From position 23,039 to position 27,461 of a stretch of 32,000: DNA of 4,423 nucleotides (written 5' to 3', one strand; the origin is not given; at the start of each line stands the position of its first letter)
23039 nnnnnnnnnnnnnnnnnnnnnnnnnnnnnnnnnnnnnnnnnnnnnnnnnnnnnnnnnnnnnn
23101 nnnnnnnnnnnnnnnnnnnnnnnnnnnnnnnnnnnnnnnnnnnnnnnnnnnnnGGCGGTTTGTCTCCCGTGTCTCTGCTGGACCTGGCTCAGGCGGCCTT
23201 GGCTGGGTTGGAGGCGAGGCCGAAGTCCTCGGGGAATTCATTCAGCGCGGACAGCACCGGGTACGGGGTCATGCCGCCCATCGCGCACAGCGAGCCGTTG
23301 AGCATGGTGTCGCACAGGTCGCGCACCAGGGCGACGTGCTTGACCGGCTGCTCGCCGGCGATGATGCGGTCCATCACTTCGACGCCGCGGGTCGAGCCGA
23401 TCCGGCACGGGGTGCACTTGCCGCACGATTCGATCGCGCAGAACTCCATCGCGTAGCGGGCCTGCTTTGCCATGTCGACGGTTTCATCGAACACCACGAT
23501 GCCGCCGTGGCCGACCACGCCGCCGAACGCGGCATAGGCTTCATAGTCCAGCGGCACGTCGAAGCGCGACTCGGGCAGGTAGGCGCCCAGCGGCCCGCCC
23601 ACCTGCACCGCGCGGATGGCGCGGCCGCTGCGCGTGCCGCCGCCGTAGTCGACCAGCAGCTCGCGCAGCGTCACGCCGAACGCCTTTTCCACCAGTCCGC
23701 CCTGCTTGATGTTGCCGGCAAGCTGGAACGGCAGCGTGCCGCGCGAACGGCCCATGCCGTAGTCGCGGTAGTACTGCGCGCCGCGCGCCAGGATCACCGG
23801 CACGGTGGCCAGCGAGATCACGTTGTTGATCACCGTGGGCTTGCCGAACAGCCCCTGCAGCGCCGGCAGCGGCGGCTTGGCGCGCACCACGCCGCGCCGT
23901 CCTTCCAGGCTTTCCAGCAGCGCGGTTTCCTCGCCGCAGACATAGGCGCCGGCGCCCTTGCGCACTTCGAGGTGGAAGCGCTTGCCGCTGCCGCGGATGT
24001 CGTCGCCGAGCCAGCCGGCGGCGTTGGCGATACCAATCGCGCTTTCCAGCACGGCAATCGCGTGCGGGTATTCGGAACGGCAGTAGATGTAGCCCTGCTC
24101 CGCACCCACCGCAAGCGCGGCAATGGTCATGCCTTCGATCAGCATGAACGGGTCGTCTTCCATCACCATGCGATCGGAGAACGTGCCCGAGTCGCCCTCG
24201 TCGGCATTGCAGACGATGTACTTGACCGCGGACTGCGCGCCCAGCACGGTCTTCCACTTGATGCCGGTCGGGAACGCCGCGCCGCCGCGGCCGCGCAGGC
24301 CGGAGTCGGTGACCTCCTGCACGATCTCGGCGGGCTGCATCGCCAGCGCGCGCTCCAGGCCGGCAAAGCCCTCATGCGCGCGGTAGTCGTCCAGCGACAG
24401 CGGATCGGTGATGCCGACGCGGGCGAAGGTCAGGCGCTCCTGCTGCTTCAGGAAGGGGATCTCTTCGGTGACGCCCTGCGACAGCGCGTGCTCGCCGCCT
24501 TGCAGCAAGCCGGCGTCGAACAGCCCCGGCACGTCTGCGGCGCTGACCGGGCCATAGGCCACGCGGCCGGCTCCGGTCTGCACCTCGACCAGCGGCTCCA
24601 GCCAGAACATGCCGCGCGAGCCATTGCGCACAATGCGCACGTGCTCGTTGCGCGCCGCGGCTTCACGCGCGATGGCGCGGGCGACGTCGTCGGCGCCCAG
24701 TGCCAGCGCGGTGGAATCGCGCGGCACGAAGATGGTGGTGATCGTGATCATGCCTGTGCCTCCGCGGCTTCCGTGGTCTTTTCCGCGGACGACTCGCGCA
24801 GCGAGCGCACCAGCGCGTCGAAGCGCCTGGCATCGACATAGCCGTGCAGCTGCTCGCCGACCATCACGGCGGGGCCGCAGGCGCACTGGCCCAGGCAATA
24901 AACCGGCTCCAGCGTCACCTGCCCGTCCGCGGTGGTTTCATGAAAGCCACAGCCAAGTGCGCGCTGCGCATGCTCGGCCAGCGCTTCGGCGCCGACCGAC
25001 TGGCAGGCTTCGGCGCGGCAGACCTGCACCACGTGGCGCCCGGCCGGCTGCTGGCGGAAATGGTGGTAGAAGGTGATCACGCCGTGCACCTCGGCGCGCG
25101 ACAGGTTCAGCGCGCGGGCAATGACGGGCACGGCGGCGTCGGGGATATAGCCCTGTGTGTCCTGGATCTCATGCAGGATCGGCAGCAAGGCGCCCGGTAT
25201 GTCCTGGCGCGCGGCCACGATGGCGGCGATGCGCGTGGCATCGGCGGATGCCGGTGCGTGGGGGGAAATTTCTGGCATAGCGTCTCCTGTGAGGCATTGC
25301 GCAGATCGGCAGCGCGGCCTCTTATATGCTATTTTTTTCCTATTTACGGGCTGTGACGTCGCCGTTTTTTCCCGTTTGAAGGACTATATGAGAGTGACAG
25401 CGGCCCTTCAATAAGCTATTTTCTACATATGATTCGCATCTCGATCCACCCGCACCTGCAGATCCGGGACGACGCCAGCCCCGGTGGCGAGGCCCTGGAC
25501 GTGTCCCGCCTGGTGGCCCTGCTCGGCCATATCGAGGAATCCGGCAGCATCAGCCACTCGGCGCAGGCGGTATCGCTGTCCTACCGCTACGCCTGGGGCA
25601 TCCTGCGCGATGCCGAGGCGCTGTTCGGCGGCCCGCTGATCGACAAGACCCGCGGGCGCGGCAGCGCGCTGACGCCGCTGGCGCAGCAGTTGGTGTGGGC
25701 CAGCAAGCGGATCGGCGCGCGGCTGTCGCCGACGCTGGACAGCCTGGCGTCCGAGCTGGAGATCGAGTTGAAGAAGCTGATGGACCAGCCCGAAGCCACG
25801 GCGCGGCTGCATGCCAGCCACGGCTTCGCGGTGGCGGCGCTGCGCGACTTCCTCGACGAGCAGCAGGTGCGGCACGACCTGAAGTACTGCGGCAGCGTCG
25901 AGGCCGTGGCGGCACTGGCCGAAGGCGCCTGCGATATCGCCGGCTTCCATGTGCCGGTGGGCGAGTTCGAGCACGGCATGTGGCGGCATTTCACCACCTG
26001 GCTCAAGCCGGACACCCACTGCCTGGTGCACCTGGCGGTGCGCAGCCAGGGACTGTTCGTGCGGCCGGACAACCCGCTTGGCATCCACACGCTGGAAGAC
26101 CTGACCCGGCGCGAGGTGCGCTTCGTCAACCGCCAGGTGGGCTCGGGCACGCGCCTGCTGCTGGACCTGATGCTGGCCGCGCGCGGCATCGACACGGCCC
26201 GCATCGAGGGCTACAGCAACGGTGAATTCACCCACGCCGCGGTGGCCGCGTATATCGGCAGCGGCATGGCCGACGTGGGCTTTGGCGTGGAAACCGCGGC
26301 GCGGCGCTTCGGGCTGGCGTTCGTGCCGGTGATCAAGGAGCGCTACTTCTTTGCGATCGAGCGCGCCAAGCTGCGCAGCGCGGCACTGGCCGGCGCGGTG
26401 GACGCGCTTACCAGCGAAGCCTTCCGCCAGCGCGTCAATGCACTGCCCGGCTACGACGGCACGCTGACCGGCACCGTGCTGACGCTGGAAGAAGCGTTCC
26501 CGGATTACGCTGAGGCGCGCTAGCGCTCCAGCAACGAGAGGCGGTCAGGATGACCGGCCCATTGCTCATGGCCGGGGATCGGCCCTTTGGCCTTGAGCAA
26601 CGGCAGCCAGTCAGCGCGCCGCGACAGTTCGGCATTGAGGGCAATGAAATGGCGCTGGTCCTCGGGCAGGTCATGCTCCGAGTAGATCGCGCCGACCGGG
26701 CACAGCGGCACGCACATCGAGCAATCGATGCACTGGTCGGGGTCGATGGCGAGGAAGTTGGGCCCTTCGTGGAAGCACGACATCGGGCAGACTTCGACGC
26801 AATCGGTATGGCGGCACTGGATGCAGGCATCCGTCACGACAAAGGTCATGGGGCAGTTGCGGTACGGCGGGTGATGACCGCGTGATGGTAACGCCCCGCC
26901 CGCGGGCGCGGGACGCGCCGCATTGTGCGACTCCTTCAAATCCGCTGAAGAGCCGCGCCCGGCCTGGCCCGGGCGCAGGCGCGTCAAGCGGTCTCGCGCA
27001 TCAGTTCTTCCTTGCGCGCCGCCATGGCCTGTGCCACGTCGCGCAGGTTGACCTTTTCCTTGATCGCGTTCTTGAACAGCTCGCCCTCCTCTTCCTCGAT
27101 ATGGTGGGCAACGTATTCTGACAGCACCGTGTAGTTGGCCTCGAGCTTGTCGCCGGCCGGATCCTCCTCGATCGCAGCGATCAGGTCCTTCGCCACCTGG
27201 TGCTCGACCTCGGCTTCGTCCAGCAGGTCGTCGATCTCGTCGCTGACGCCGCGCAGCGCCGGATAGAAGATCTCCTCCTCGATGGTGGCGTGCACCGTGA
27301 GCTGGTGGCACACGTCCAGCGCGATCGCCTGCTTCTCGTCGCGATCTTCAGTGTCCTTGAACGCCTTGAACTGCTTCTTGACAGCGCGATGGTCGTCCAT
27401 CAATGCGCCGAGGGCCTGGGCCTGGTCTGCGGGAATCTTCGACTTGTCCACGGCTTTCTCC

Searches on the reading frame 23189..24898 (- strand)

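Call 61: search_protein_families(library=pfam, proteins=[window:23189-24898:-], max_evalue=0.0001)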
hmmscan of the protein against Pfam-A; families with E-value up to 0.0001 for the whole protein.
window:23189-24898:- (569 aa): 2 families
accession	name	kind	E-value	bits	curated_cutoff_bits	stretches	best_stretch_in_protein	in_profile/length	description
PF01512.22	Complex1_51K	-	1.6e-45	155.1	31.2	1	196-367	1-149/150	Nuo51 FMN-binding domain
PF10589.14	NADH_4Fe-4S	-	1.2e-26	92.8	23.5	1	479-559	2-82/85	NADH-ubiquinone oxidoreductase-F iron-sulfur binding region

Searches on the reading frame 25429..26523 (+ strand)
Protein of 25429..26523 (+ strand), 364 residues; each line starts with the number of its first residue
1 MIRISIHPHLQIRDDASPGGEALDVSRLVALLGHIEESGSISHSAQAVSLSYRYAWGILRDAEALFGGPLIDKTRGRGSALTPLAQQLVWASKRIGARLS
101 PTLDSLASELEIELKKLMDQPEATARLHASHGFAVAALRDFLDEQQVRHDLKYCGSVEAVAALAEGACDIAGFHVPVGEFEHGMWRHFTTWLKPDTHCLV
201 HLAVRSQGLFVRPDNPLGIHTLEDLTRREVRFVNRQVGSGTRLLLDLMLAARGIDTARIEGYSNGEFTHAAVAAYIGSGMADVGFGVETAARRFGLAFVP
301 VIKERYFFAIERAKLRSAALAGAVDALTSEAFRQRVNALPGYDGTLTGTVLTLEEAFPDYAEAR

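Call 61: search_protein_families(library=pfam, proteins=[window:25429-26523:+], max_evalue=0.0001)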
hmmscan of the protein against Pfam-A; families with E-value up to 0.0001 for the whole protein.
window:25429-26523:+ (364 aa): 3 families
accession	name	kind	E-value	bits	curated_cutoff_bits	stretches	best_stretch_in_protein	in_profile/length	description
PF12727.12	PBP_like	-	2e-62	210.2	27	1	144-325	8-190/193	PBP superfamily domain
PF12974.12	Phosphonate-bd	-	2.6e-06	27.4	27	1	209-293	89-169/242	ABC transporter, phosphonate, periplasmic substrate-binding protein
PF00126.33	HTH_1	-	3.9e-05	24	26.6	0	30-85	5-59/60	Bacterial regulatory helix-turn-helix protein, lysR family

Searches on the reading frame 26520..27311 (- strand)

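Call 61: search_protein_families(library=pfam, proteins=[window:26520-27311:-], max_evalue=0.0001)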
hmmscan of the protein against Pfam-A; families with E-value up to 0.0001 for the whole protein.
window:26520-27311:- (263 aa): 7 families
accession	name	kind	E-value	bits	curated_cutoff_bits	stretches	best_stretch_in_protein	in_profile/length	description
PF11953.13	DUF3470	-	1.5e-11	44.5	23.2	1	220-263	1-42/42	Domain of unknown function (DUF3470)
PF12797.12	Fer4_2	-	2.4e-07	30.7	24.5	0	188-206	4-22/22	4Fe-4S binding domain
PF00037.32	Fer4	-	8.3e-07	29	21.1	1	189-210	3-24/24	4Fe-4S binding domain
PF12837.12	Fer4_6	-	1.2e-06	28.6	25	1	188-209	3-24/24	4Fe-4S binding domain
PF12838.12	Fer4_7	-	9e-06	26.5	27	1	163-208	2-52/52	4Fe-4S dicluster domain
PF13187.11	Fer4_9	-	3e-05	24.4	27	1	162-209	1-52/52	4Fe-4S dicluster domain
PF13484.11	Fer4_16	-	3.4e-05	25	30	0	193-215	1-23/66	4Fe-4S double cluster binding domain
